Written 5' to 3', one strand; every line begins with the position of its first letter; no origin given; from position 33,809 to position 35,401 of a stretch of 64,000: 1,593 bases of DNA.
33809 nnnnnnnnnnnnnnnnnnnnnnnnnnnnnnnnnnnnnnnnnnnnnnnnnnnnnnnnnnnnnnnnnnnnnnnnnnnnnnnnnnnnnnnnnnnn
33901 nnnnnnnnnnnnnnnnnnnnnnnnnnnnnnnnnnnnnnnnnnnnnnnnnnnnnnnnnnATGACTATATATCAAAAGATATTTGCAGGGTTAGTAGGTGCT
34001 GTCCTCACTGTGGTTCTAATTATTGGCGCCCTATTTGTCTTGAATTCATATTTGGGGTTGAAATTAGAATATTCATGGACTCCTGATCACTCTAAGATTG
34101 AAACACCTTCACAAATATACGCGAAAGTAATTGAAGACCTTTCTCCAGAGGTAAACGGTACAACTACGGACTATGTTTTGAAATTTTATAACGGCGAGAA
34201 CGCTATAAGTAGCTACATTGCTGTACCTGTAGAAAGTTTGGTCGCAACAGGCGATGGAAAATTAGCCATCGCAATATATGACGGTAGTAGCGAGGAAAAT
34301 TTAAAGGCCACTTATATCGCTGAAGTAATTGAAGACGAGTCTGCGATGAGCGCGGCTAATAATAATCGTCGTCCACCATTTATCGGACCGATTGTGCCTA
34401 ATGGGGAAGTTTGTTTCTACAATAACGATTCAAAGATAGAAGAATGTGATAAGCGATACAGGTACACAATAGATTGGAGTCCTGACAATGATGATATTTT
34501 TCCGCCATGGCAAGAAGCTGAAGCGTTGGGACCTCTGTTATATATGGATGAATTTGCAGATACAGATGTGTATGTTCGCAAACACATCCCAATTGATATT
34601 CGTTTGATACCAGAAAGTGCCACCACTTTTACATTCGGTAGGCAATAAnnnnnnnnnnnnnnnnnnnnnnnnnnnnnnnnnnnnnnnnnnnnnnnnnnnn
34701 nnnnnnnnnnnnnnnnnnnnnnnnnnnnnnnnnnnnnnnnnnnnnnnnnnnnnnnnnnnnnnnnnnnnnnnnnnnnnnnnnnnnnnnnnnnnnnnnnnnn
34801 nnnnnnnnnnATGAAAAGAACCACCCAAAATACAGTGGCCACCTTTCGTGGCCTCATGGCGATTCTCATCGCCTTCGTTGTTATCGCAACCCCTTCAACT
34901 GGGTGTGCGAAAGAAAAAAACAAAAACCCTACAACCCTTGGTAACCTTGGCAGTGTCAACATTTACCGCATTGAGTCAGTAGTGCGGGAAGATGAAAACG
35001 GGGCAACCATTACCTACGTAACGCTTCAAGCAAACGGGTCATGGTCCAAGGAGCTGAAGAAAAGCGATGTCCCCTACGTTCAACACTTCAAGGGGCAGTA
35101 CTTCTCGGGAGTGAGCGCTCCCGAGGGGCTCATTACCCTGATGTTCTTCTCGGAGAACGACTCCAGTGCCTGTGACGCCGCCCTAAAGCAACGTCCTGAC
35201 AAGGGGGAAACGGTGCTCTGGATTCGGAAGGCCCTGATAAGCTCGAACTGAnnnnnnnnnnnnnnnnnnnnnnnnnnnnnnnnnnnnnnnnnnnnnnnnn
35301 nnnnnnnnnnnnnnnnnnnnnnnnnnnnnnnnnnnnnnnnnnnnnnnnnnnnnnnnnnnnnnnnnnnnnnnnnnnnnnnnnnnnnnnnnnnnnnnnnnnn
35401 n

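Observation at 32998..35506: Three-gene envelope cassette inserted between rplB and rpsS. The first gene encodes a secreted protein with an RNase T1/Sa-like C-terminal domain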

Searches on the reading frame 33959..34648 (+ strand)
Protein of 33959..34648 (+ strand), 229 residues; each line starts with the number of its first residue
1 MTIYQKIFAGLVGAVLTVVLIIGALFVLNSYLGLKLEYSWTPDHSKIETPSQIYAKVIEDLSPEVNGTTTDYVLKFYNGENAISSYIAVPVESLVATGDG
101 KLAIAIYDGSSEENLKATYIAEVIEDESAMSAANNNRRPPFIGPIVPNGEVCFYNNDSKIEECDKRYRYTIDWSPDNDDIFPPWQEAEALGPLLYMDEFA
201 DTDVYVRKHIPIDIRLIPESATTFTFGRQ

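Call 5: search_protein_families(library=pfam, proteins=[window:33959-34648:+], max_evalue=1)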
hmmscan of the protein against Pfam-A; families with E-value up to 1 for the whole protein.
window:33959-34648:+ (229 aa): 1 family
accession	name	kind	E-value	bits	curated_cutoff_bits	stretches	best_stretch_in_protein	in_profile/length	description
PF13190.11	PDGLE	-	0.64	10.3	27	0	5-29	77-101/102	PDGLE domain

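Call 14: find_homologous_proteins(query=window:33959-34648:+, max_evalue=0.01)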
Query window:33959-34648:+ (229 aa): 4 proteins with E <= 0.01 among 444 candidates.
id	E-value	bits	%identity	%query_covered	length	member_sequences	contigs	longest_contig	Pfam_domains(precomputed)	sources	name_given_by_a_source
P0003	5.3e-150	515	100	100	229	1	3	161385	-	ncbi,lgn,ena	-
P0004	3.5e-124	431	82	100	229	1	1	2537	-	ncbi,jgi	jgi:hypothetical protein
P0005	1.5e-116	406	83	93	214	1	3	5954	-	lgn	-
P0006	3.3e-47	179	53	70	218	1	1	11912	-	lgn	-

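Call 16: find_encoding_contigs(protein=P0005, flank=6000, max_places=4)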
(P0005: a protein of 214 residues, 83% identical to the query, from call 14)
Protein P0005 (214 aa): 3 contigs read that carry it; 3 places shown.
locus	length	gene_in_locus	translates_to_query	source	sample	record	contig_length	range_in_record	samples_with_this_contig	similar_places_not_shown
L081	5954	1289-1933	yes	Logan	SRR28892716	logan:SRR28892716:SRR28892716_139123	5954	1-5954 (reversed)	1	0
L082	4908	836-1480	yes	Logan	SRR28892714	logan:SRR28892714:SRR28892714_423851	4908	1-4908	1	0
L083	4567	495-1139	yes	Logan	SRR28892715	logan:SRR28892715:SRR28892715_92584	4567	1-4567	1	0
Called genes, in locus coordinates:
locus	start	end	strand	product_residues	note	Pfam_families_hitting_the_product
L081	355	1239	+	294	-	-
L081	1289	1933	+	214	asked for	-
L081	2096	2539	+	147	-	-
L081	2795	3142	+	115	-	PF00203:Ribosomal_S19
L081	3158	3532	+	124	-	PF00237:Ribosomal_L22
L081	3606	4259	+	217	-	PF07650:KH_2, PF00189:Ribosomal_S3_C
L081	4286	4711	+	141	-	PF00252:Ribosomal_L16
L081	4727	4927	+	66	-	PF00831:Ribosomal_L29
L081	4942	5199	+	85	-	PF00366:Ribosomal_S17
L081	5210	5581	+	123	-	PF00238:Ribosomal_L14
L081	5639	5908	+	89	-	PF17136:ribosomal_L24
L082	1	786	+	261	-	?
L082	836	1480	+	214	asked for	-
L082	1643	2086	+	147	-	-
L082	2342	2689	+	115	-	PF00203:Ribosomal_S19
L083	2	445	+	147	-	?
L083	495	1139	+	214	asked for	-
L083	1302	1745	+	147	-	-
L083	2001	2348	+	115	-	PF00203:Ribosomal_S19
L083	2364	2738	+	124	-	PF00237:Ribosomal_L22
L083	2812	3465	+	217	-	PF07650:KH_2, PF00189:Ribosomal_S3_C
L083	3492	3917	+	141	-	PF00252:Ribosomal_L16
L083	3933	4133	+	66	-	PF00831:Ribosomal_L29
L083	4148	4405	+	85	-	PF00366:Ribosomal_S17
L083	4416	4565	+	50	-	?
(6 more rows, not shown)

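Call 17: find_encoding_contigs(protein=P0006, flank=10000, max_places=4)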
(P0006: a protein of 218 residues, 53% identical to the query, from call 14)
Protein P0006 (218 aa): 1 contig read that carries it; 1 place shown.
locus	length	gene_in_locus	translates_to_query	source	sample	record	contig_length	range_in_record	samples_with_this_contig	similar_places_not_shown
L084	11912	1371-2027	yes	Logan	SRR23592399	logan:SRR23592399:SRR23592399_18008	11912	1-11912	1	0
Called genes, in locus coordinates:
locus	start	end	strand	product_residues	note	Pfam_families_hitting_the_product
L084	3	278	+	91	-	?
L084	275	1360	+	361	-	-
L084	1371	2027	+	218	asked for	-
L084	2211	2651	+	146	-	-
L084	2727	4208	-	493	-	PF13231:PMT_2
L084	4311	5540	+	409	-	-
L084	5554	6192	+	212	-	-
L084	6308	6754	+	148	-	-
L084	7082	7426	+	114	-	PF00203:Ribosomal_S19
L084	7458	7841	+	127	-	PF00237:Ribosomal_L22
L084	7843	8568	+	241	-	PF07650:KH_2, PF00189:Ribosomal_S3_C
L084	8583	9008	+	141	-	PF00252:Ribosomal_L16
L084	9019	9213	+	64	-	PF00831:Ribosomal_L29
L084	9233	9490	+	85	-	PF00366:Ribosomal_S17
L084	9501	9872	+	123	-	PF00238:Ribosomal_L14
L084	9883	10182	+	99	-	PF22682:Ribosomal_uL24m-like (weak), PF00467:KOW (weak), PF17136:ribosomal_L24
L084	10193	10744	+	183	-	PF00281:Ribosomal_L5, PF00673:Ribosomal_L5_C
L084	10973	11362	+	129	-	PF00410:Ribosomal_S8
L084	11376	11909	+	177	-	PF00347:Ribosomal_L6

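Call 18: find_encoding_contigs(protein=P0004, flank=3000, max_places=4)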
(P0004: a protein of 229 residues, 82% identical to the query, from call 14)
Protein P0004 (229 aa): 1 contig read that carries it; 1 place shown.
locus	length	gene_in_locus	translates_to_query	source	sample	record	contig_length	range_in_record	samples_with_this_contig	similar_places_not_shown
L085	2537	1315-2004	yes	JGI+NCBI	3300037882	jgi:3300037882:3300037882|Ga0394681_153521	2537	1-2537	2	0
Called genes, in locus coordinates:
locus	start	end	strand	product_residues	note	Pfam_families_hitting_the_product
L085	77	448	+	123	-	-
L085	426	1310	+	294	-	-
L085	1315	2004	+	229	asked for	-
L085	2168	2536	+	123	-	?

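Call 22: search_protein_families(library=pfam, proteins=[L084:4311-5540:+, L084:275-1360:+, L084:5554-6192:+, L084:6308-6754:+], max_evalue=0.01)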
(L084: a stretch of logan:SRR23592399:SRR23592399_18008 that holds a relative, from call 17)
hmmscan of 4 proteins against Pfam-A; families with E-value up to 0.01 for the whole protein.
L084:4311-5540:+ (409 aa): 1 family
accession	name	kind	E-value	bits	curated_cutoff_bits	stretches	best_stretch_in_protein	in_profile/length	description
PF00877.26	NLPC_P60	-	0.0038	17.6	23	1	340-391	50-97/105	NlpC/P60 family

L084:275-1360:+ (361 aa): 0 families

L084:5554-6192:+ (212 aa): 0 families

L084:6308-6754:+ (148 aa): 0 families

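Call 55: list_cluster_members(proteins=[L084:275-1357:+, L084:2211-2648:+, L084:4311-5537:+, L084:5554-6189:+, L084:6308-6751:+, L081:355-1236:+])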
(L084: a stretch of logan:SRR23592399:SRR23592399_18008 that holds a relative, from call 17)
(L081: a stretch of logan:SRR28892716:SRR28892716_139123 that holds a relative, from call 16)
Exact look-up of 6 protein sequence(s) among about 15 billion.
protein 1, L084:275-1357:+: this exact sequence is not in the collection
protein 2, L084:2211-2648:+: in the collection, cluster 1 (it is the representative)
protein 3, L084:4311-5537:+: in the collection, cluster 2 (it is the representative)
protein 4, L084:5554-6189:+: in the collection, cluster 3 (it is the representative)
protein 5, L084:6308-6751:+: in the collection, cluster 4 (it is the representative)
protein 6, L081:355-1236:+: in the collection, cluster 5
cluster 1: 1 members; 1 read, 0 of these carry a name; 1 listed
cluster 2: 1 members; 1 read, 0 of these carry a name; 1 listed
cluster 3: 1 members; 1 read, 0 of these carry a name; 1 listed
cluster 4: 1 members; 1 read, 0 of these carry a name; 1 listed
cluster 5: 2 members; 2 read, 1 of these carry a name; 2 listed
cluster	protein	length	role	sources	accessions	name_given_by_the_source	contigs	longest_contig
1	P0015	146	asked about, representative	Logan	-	-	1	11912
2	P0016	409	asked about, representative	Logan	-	-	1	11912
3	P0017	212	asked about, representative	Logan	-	-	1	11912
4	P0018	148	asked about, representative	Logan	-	-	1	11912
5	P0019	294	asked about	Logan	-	-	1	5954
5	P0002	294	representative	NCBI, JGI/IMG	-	hypothetical protein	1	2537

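Call 57: search_protein_families(library=phrogs, proteins=[window:33959-34645:+, P0016, P0017, P0018], max_evalue=0.01)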
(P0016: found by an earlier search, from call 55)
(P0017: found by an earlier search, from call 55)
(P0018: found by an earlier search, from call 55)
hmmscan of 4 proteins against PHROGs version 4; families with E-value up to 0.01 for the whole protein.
window:33959-34645:+ (229 aa): 0 families

P0016 (409 aa): 1 family
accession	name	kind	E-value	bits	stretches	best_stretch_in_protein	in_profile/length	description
phrog_998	-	lysis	0.00075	20.3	1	340-391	78-129/246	endolysin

P0017 (212 aa): 0 families

P0018 (148 aa): 0 families

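Call 71: predict_structure(alignment_id=A5)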
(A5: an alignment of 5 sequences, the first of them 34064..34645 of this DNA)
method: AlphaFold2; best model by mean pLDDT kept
length: 194 residues; sequences in the alignment: 5
mean_pLDDT: 39.8   pTM: 0.41
mean pLDDT of the five models: 39.8, 37.3, 37.0, 36.1, 34.5
residues with pLDDT >= 90: 0; 70-90: 0; 50-70: 49; < 50: 145
segments of 3 or more residues with pLDDT < 50: 1-16, 24-33, 62-65, 74-83, 92-194
pLDDT, mean of each block of 10 residues (from residue 1): 28 41 49 54 56 57 51 47 53 40 33 44 39 32 31 27 29 25 25 22
secondary structure, 60 per line:
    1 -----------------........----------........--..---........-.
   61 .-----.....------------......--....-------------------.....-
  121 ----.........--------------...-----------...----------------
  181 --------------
elements in order: E18-25 E36-43 E51-55 E67-71 E84-89 H92-95 E115-119 E125-133

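Call 73: search_protein_families(library=ncbifam, proteins=[window:33959-34645:+, P0016, P0017, P0018], max_evalue=0.1)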
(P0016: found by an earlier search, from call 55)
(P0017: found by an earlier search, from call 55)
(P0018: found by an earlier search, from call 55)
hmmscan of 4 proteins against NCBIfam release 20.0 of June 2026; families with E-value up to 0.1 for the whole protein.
window:33959-34645:+ (229 aa): 0 families

P0016 (409 aa): 0 families

P0017 (212 aa): 0 families

P0018 (148 aa): 0 families

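Call 75: search_protein_families(library=padloc, proteins=[window:33959-34645:+, P0016, P0017, P0018], max_evalue=0.01)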
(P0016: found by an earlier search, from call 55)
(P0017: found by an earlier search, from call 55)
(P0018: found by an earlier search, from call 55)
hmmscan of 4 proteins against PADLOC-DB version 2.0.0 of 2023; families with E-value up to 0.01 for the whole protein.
window:33959-34645:+ (229 aa): 0 families

P0016 (409 aa): 0 families

P0017 (212 aa): 0 families

P0018 (148 aa): 0 families

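Call 83: find_related_loci(query=A5, collection=viral_contigs, flank=5000)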
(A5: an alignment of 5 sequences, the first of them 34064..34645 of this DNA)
Query A5 (194 aa) in viral_contigs; peptide patterns used: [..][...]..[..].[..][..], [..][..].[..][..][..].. (x = any residue, [..] = any of these).
285 stretches matched a pattern, but none encodes a relative of the query by tblastn (E <= 1e-3).

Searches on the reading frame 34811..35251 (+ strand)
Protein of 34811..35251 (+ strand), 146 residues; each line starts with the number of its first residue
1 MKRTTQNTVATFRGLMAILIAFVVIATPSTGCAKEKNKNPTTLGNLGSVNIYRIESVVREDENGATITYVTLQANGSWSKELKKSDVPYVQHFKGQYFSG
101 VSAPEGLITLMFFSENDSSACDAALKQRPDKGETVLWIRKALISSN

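Call 5: search_protein_families(library=pfam, proteins=[window:34811-35251:+], max_evalue=1)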
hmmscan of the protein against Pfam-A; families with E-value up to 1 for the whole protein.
window:34811-35251:+ (146 aa): 0 families

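Call 15: find_homologous_proteins(query=window:34811-35251:+, max_evalue=0.01)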
Query window:34811-35251:+ (146 aa): 2 proteins with E <= 0.01 among 10 candidates.
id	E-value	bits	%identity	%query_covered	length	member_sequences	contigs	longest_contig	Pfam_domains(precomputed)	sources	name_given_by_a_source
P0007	4.3e-90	317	100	100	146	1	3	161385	-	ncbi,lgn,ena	-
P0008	1.7e-74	266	86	100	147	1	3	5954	-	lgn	-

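Call 57: search_protein_families(library=phrogs, proteins=[window:34811-35248:+], max_evalue=0.01)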
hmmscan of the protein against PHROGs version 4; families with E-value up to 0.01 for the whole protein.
window:34811-35248:+ (146 aa): 0 families

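Call 73: search_protein_families(library=ncbifam, proteins=[window:34811-35248:+], max_evalue=0.1)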
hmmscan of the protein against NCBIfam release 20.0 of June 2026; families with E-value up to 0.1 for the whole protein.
window:34811-35248:+ (146 aa): 0 families

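Call 75: search_protein_families(library=padloc, proteins=[window:34811-35248:+], max_evalue=0.01)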
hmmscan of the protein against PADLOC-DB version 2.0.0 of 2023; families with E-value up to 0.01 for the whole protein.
window:34811-35248:+ (146 aa): 0 families
